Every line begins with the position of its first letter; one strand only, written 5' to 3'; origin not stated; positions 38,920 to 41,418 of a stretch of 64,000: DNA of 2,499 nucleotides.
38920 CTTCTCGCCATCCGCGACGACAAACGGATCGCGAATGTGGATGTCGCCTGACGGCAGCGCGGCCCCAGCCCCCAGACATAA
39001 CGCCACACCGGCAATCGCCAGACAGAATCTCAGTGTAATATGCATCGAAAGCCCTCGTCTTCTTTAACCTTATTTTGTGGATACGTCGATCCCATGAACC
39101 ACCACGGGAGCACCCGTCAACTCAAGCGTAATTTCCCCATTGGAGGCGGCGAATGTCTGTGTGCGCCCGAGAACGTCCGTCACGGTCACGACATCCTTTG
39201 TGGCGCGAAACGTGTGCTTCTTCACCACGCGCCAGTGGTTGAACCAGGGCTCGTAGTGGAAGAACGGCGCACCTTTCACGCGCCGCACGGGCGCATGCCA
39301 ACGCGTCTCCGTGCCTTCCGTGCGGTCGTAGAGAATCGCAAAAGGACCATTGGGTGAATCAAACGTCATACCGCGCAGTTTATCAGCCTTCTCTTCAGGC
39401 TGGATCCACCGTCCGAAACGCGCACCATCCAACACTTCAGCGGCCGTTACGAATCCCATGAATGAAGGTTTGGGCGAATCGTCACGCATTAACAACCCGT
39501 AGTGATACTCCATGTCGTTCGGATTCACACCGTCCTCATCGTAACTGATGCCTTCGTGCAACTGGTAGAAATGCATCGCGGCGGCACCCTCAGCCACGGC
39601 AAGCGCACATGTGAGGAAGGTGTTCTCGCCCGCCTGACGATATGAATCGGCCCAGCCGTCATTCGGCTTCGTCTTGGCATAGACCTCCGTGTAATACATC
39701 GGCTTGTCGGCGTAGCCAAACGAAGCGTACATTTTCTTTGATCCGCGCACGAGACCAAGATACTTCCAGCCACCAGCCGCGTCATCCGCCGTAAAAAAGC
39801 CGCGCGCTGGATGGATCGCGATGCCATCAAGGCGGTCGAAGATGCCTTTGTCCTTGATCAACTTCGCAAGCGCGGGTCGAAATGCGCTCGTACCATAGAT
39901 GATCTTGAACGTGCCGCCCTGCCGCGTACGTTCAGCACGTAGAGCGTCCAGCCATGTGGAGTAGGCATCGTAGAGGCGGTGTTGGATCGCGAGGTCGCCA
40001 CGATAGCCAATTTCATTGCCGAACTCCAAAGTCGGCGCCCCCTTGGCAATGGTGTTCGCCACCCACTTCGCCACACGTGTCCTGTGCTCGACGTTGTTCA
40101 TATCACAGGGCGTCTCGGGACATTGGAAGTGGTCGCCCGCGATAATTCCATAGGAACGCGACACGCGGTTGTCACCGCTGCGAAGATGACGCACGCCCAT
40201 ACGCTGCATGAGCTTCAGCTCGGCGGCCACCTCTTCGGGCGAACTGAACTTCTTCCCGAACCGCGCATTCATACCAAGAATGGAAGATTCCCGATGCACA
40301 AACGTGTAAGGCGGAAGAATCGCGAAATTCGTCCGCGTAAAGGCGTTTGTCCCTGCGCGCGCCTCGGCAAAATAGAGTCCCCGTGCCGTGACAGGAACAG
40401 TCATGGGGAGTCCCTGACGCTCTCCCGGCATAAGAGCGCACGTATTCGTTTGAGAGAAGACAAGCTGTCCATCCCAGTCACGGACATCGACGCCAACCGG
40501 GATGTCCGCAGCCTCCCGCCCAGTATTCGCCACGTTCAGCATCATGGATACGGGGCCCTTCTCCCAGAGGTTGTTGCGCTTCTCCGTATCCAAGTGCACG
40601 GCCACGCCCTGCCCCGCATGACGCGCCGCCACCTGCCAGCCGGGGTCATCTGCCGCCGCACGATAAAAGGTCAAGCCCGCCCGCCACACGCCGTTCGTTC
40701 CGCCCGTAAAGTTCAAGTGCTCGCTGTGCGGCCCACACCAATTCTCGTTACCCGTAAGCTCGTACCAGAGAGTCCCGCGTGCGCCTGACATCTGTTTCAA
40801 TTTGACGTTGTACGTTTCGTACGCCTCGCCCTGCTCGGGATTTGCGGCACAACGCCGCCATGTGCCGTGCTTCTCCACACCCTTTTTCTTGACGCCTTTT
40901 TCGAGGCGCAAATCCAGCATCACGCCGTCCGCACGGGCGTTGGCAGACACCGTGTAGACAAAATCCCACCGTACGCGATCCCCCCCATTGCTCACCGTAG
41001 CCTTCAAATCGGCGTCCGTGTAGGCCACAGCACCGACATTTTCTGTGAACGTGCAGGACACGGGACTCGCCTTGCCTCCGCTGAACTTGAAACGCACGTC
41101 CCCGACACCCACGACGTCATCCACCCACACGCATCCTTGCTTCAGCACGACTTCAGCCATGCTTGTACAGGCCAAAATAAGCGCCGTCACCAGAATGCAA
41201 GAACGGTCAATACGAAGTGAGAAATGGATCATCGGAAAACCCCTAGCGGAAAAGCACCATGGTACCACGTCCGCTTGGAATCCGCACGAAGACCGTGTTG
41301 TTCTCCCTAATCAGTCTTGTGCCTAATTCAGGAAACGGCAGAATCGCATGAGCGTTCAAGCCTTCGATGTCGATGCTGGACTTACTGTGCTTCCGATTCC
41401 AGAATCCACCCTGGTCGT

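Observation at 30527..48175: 17.6-kb single-strand glycan-degradation cluster with a tandemly duplicated [beta-helix surface protein]-[clan GH-A hydrolase] module and no SusC/SusD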

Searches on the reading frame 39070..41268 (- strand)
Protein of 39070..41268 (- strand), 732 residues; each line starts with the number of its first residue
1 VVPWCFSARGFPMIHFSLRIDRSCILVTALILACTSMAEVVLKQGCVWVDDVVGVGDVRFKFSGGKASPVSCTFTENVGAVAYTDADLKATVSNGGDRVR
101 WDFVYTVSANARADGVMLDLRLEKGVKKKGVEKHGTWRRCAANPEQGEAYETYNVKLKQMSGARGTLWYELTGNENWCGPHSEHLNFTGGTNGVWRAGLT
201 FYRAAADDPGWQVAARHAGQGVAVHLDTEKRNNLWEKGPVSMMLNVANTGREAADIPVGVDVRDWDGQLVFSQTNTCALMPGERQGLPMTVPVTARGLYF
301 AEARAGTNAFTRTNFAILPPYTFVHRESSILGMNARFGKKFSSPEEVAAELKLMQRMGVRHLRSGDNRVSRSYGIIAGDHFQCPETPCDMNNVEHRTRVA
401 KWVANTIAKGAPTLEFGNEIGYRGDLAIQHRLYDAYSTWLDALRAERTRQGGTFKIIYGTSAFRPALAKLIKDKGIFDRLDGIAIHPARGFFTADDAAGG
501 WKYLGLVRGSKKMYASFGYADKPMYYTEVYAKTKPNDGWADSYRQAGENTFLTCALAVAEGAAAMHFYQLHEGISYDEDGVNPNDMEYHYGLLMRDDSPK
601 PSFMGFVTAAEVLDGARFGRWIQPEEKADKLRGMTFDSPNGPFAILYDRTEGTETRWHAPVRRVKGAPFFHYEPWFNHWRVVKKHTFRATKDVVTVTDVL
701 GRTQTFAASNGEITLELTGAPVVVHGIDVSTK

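Call 4: search_protein_families(library=pfam, proteins=[window:39070-41268:-], max_evalue=0.01)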
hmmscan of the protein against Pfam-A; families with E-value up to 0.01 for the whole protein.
window:39070-41268:- (732 aa): 0 families

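Call 12: search_protein_families(library=ncbifam, proteins=[window:39070-41268:-], max_evalue=0.01)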
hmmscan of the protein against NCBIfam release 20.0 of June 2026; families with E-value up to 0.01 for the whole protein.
window:39070-41268:- (732 aa): 0 families
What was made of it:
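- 39070..41232 (-): Hydrolase-like A (720 aa). It consists of N-terminal beta-sandwiches, a (beta/alpha)8 barrel and a C-terminal beta-sandwich. It is a distant GH39-like member of clan GH-A. No Pfam or NCBIfam match (calls 4, 12).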

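Call 15: search_solved_structures(query=window:39070-41268:-, max_evalue=1, show_alignments=2)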
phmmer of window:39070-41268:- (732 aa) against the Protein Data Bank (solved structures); distinct sequences matched with E-value up to 1: 1.
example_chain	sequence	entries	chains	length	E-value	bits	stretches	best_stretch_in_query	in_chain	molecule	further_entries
5jvk_A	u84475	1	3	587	0.0035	18.8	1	575-660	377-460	Uncharacterized protein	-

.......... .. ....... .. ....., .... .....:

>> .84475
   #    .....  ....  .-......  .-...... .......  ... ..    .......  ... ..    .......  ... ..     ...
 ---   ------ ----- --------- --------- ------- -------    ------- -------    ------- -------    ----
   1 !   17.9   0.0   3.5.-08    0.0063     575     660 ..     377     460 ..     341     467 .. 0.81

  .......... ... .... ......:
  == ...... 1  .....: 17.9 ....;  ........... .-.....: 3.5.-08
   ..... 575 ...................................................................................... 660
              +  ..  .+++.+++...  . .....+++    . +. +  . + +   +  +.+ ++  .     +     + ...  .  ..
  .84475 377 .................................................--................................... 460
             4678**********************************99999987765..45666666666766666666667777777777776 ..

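Call 17: find_homologous_proteins(query=window:39070-41268:-)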
Query window:39070-41268:- (732 aa): 8 proteins with E <= 0.001 among 8000 candidates.
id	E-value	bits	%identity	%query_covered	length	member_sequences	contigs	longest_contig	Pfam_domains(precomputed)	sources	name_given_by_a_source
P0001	0.0e+0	1698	100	98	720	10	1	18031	-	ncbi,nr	ncbi:MAG TPA: hypothetical protein PLJ32_05680 [Kiritimatiellia bacterium]|nr:hypothetical protein [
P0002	3.6e-232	791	49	96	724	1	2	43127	-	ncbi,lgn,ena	-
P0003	3.3e-214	731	48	96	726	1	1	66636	-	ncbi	-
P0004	2.8e-201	689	49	93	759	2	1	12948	-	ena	-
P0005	2.0e-199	683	49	93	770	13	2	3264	-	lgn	-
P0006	5.6e-192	658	45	97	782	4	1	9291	-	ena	-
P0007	7.5e-187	641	46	97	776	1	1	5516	-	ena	-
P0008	3.5e-184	632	46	94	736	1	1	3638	-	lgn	-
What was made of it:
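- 39070..41232 (-): 100% identical to a Kiritimatiellia MAG hypothetical protein (call 17).
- Organism: hydrolase A is 100% identical to a protein named as from a Kiritimatiellia MAG (call 17).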

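Call 19: find_encoding_contigs(protein=P0002, flank=10000, max_places=3)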
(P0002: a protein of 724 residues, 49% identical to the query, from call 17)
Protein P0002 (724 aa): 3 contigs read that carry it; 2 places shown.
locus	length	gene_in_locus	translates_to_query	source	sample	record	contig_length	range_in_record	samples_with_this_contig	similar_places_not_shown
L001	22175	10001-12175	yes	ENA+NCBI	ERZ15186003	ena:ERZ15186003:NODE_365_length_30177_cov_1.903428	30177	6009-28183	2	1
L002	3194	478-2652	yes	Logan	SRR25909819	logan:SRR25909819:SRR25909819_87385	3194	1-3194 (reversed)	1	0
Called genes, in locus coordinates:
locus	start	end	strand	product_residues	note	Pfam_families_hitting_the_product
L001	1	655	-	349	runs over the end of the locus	PF02547:Queuosine_synth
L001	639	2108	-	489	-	PF08323:Glyco_transf_5, PF13439:Glyco_transf_4 (weak), PF00534:Glycos_transf_1, PF13692:Glyco_trans_1_4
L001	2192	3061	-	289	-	PF01694:Rhomboid, PF20216:DUF6576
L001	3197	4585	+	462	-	PF05448:AXE1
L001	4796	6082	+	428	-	PF01408:GFO_IDH_MocA, PF02894:GFO_IDH_MocA_C, PF22725:GFO_IDH_MocA_C3 (weak)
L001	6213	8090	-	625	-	PF02065:Melibiase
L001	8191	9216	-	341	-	PF00165:HTH_AraC (faint), PF12833:HTH_18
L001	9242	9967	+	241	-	PF07963:N_methyl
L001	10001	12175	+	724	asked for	-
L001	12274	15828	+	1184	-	PF02449:Glyco_hydro_42, PF08532:Glyco_hydro_42M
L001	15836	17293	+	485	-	PF22422:MGH1-like_GH, PF03200:Glyco_hydro_63 (faint), PF01204:Trehalase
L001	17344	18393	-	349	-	PF00392:GntR, PF08279:HTH_11 (weak)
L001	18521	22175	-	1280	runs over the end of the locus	PF02018:CBM_4_9 (faint)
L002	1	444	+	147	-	?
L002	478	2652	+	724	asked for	-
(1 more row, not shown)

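Call 20: find_encoding_contigs(protein=P0003, flank=10000, max_places=3)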
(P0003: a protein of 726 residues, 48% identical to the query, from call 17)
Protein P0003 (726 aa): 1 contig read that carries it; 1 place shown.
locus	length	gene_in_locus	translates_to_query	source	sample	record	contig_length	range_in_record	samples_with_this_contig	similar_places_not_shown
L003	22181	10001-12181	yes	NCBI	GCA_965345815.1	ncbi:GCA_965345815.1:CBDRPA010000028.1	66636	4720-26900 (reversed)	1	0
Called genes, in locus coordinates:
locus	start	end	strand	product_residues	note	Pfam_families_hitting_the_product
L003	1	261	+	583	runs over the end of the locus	PF20434:BD-FAE, PF07859:Abhydrolase_3 (weak), PF00326:Peptidase_S9, PF01738:DLH (faint), PF20434:BD-FAE, PF07859:Abhydrolase_3, PF00326:Peptidase_S9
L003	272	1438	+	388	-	PF02746:MR_MLE_N, PF13378:MR_MLE_C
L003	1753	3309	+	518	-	PF09820:AAA-ATPase_like, PF08011:PDDEXK_9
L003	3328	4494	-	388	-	PF13377:Peripla_BP_3, PF12833:HTH_18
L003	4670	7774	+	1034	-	PF02449:Glyco_hydro_42, PF08532:Glyco_hydro_42M (weak), PF10633:NPCBM_assoc (weak), PF00754:F5_F8_type_C (weak)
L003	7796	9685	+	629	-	-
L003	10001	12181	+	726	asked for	-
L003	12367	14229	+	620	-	PF18952:DUF5696, PF12905:Glyco_hydro_101 (weak)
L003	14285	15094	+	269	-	PF00106:adh_short, PF08659:KR (weak), PF13561:adh_short_C2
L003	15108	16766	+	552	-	PF00920:ILVD_EDD_N, PF24877:ILV_EDD_C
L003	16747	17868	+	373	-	PF00890:FAD_binding_2, PF01134:GIDA (faint), PF01262:AlaDh_PNT_C (weak), PF01266:DAO (faint), PF03486:HI0933_like (faint), PF07992:Pyr_redox_2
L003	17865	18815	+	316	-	PF00753:Lactamase_B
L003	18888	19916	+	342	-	PF06545:AllG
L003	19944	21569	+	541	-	PF00474:SSF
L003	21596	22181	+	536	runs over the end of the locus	PF04311:DUF459 (weak), PF00657:Lipase_GDSL, PF13472:Lipase_GDSL_2, PF00657:Lipase_GDSL, PF13472:Lipase_GDSL_2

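Call 24: find_encoding_contigs(protein=P0004, flank=10000, max_places=2)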
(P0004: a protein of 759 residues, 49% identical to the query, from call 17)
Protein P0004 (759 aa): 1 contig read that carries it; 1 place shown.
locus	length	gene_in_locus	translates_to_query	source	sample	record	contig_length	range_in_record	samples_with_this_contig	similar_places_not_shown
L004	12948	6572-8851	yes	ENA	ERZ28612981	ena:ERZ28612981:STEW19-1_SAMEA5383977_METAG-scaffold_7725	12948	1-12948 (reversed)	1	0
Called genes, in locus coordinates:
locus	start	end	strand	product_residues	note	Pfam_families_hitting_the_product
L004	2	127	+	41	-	?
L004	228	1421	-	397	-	-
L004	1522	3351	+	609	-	PF18952:DUF5696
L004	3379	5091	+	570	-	-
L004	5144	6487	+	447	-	PF01229:Glyco_hydro_39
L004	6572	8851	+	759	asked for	-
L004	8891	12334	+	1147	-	PF08532:Glyco_hydro_42M (faint), PF02449:Glyco_hydro_42, PF10633:NPCBM_assoc (weak)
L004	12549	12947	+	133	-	?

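Call 25: find_encoding_contigs(protein=P0006, flank=10000, max_places=2)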
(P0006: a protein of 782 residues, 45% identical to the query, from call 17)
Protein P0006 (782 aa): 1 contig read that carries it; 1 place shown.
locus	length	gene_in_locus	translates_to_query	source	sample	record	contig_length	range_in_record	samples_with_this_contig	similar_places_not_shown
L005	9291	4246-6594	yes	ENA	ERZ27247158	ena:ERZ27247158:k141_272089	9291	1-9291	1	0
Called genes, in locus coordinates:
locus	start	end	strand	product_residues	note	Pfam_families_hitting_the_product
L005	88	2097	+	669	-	-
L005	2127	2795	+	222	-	PF13472:Lipase_GDSL_2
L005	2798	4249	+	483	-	PF17389:Bac_rhamnosid6H, PF22422:MGH1-like_GH (weak)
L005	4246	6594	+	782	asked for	-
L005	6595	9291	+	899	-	?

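Call 26: find_encoding_contigs(protein=P0007, flank=10000, max_places=2)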
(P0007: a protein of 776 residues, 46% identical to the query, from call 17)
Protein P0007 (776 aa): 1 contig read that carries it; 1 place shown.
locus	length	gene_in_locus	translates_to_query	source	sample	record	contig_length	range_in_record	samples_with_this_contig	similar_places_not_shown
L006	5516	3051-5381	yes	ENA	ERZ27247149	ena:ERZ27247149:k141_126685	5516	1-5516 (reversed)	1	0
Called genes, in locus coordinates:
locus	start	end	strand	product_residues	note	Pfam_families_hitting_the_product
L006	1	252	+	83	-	?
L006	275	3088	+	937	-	-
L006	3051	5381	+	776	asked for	-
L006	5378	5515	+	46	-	?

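Call 45: search_solved_structures(query=A2, max_evalue=1, show_alignments=3)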
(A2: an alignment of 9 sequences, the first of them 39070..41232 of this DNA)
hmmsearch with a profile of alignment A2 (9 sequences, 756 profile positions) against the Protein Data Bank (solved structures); distinct sequences matched with E-value up to 1: 3.
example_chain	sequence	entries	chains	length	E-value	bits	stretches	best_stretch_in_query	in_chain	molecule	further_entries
5jvk_A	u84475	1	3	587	0.0023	19.1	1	578-623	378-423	Uncharacterized protein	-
2bop_A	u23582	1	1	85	0.82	10.6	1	424-471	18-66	PROTEIN (E2)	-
1jjh_A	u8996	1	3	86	0.85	10.6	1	424-471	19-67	REGULATORY PROTEIN E2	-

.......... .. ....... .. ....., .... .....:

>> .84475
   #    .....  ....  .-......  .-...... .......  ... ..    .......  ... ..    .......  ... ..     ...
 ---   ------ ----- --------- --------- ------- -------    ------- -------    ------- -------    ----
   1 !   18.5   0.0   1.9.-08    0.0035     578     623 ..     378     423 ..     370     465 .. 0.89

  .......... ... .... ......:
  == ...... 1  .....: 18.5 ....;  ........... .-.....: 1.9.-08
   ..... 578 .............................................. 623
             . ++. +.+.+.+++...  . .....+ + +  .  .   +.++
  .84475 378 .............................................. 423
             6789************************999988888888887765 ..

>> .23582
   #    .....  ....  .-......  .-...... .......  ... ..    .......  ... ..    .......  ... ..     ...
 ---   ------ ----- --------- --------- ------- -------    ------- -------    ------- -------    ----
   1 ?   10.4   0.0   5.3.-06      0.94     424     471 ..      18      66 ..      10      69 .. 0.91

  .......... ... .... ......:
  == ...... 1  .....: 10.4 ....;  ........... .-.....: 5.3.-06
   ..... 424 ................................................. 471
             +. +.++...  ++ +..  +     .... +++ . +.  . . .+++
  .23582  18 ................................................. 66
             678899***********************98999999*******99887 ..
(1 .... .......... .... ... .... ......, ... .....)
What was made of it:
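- On CAZy family GH39: Only a 46-residue local match to 5jvk is found (call 45). dbCAN/CAZy HMMs were not available, so the formal assignment is untested.
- Closest known: Glycoside hydrolase family 39, clan GH-A. Same: A short local sequence match covers the '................' segment (E 0.002-0.0035, calls 15, 45).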

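Call 50: predict_structure(alignment_id=A2)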
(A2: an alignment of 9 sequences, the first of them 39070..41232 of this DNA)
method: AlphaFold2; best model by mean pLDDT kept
length: 720 residues; sequences in the alignment: 9
mean_pLDDT: 73.2   pTM: 0.75
mean pLDDT of the five models: 73.2, 69.2, 65.4, 65.1, 62.2
residues with pLDDT >= 90: 132; 70-90: 344; 50-70: 119; < 50: 125
segments of 3 or more residues with pLDDT < 50: 1-25, 51-53, 57-61, 63-66, 126-140, 162-166, 476-478, 483-487, 520-528, 559-582, 638-662
pLDDT, mean of each block of 10 residues (from residue 1): 32 33 51 78 74 47 50 70 80 73 76 76 47 40 73 80 53 70 83 82 79 81 88 84 85 85 87 92 86 77 82 83 63 83 85 80 86 93 96 91 80 83 94 96 79 78 90 62 49 66 82 69 41 75 85 67 34 39 62 88 90 70 90 71 37 42 56 88 90 93 85 81
secondary structure, 60 per line:
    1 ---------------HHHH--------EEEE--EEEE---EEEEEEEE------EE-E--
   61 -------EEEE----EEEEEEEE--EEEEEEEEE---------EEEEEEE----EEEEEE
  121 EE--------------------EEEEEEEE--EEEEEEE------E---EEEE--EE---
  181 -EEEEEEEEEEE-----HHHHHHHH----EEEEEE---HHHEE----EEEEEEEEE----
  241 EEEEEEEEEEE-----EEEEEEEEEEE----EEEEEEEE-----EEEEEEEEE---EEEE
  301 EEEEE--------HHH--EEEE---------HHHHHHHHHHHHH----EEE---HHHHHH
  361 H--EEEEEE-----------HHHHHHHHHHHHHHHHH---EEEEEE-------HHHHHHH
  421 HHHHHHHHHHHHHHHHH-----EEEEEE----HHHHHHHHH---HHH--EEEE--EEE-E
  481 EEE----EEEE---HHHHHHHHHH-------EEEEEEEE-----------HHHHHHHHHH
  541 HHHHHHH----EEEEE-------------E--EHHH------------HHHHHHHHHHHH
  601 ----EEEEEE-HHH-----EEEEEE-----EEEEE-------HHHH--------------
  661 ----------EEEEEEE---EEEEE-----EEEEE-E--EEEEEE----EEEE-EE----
elements in order (helices of 4 or more, strands of 3 or more residues): H16-19 E28-31 E34-37 E41-48 E68-71 E76-83 E86-94 E104-110 E115-122 E143-150 E153-159 E170-173 E182-192 H198-205 E210-215 E228-236 E241-251 E257-267 E272-279 E285-293 E297-305 E319-322 H332-344 E349-351 H355-361 E364-369 H381-397 E401-406 H414-437 E443-448 H453-461 E470-473 E476-478 E480-483 E488-491 H495-504 E512-519 H531-547 E552-556 H589-600 E605-610 E620-625 E631-635 H643-646 E671-677 E681-685 E691-695 E700-705 E710-713
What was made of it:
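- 39070..41232 (-): Model pLDDT 73 (call 50).
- On Clan GH-A glycoside hydrolases: The AlphaFold2 model (pLDDT 73) shows alternating strand/helix elements over residues 319-600 (call 50). They fall at predicted strands 401-406 and 512-519 (call 50).
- They fall at the predicted strands 401-406 and 512-519 (call 50).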

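Call 53: fold_search(model_id=the predicted structure, library=pdb)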
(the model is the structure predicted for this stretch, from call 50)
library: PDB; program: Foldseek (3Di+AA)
matches with E <= 10: 1829; with E <= 0.001: 302
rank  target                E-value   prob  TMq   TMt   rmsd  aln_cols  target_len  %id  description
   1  5uj6_B                2.4e-16  1.00  0.29  0.26  20.3       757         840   10  Crystal Structure of Bacteroides Uniformis beta-glucuronidase (released 2017-06-28)
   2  5uj6_A                5.7e-16  1.00  0.29  0.26  20.4       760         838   10  Crystal Structure of Bacteroides Uniformis beta-glucuronidase (released 2017-06-28)
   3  6d8g_B                8.2e-16  1.00  0.28  0.25  21.4       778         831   11  D341A D367A calcium binding mutant of Bacteroides uniformis beta-glucuronidase 2 (released 2018-10-17)
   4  6d8g_A                1.1e-15  1.00  0.27  0.24  20.8       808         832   10  D341A D367A calcium binding mutant of Bacteroides uniformis beta-glucuronidase 2 (released 2018-10-17)
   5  6d50_A                1.9e-15  1.00  0.28  0.25  25.3       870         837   10  Bacteroides uniforms beta-glucuronidase 2 bound to D-glucaro-1,5-lactone (released 2018-10-17)
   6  5axh_B                2.0e-15  1.00  0.27  0.32  13.0       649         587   11  Crystal structure of thermophilic dextranase from Thermoanaerobacter pseudethanolicus, D312G mutant in complex with is (released 2015-11-11)
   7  5axg_B                5.6e-15  1.00  0.28  0.33  12.9       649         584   11  Crystal structure of thermophilic dextranase from Thermoanaerobacter pseudethanolicus (released 2015-11-11)
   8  5axh_A                1.2e-14  1.00  0.28  0.33  13.0       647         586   10  Crystal structure of thermophilic dextranase from Thermoanaerobacter pseudethanolicus, D312G mutant in complex with is (released 2015-11-11)
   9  5z1a                  1.2e-14  1.00  0.28  0.30  20.7       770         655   10  The crystal structure of Bacteroides fragilis beta-glucuronidase in complex with uronic isofagomine (released 2018-12-12)
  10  8dhe_C                1.6e-14  1.00  0.28  0.30  20.5       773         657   11  Tannerella forsythia beta-glucuronidase (mL1) (released 2023-05-17)
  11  8dhe_A                2.0e-14  1.00  0.27  0.29  20.5       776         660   11  Tannerella forsythia beta-glucuronidase (mL1) (released 2023-05-17)
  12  5axg_A                2.5e-14  1.00  0.28  0.33  13.2       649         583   10  Crystal structure of thermophilic dextranase from Thermoanaerobacter pseudethanolicus (released 2015-11-11)
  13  6ed1_A                4.5e-14  1.00  0.29  0.25  20.7       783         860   10  Bacteroides dorei Beta-glucuronidase (released 2019-02-13)
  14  3cmg                  8.6e-14  1.00  0.27  0.29  20.6       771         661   10  Crystal structure of putative beta-galactosidase from Bacteroides fragilis (released 2008-04-29)
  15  8dhl_A                9.6e-14  1.00  0.28  0.25  24.2       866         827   10  Tannerella forsythia beta-glucuronidase (L2) (released 2023-05-17)
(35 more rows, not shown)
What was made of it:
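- Closest known: Glycoside hydrolase family 39, clan GH-A. Different: About 300 extra N-terminal residues form two beta-sandwich domains arranged as in GH2 (calls 50, 53).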

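Call 62: search_protein_families(library=pfam, proteins=[L003:7796-9682:+, L004:3379-5088:+, L005:88-2094:+, L006:275-3085:+], max_evalue=10)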
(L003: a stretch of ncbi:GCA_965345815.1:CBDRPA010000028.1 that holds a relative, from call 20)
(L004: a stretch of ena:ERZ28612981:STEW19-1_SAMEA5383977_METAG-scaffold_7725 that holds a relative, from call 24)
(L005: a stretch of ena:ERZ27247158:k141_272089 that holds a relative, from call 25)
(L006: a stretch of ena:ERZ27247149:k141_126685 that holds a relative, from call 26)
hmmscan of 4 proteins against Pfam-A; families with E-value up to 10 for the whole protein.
L003:7796-9682:+ (629 aa): 2 families
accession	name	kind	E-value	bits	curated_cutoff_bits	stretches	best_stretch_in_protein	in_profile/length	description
PF08212.18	Lipocalin_2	-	0.17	12.3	24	1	457-510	52-104/146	Lipocalin-like domain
PF16139.11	DUF4847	-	0.52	10.6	25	1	248-295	60-107/147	Domain of unknown function (DUF4847)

L004:3379-5088:+ (570 aa): 0 families

L005:88-2094:+ (669 aa): 2 families
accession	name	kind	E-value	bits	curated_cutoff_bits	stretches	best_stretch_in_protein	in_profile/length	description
PF03088.22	Str_synth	-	0.18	12.4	25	1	467-530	8-71/89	Strictosidine synthase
PF20606.3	DUF6799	-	0.38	11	26.8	1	194-233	17-57/63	Domain of unknown function (DUF6799)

L006:275-3085:+ (937 aa): 1 family
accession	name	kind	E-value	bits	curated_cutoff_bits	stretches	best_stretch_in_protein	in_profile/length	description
PF12098.13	DUF3574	-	0.26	11.6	25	1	834-858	32-56/103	Protein of unknown function (DUF3574)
